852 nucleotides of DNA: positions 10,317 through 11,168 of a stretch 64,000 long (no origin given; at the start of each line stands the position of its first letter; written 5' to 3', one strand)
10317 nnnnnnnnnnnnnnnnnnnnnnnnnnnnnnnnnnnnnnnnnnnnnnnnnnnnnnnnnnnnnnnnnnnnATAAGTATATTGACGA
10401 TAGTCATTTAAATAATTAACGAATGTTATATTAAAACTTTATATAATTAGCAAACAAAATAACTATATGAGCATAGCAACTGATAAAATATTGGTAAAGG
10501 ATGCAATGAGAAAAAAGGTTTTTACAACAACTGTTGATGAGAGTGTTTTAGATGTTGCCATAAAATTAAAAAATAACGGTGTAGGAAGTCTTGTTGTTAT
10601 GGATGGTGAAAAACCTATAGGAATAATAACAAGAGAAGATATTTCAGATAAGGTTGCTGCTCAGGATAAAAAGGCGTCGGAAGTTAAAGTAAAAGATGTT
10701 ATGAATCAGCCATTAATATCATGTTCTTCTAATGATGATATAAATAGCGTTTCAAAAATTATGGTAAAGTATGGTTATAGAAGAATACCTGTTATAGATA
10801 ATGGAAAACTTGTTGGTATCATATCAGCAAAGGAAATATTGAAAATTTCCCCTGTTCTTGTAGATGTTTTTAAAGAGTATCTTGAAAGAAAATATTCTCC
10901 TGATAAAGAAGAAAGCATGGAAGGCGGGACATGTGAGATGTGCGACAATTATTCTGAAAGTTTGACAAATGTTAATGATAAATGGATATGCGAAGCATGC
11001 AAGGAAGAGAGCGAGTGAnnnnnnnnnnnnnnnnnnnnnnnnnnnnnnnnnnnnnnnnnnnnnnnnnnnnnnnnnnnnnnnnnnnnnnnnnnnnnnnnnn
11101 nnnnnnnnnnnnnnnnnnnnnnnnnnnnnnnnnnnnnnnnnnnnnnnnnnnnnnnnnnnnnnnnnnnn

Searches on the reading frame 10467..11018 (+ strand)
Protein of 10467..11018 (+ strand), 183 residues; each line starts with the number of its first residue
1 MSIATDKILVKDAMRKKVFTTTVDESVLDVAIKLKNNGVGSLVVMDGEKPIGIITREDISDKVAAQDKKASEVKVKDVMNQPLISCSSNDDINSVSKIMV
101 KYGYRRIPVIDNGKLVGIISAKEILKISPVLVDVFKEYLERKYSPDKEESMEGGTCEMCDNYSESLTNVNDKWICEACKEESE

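Call 39: search_protein_families(library=pfam, proteins=[window:10467-11018:+], max_evalue=0.0001)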
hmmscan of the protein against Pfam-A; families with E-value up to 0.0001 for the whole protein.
window:10467-11018:+ (183 aa): 1 family
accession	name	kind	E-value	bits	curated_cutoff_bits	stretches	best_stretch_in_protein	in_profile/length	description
PF00571.33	CBS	-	1e-28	99.9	24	2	75-127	1-54/57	CBS domain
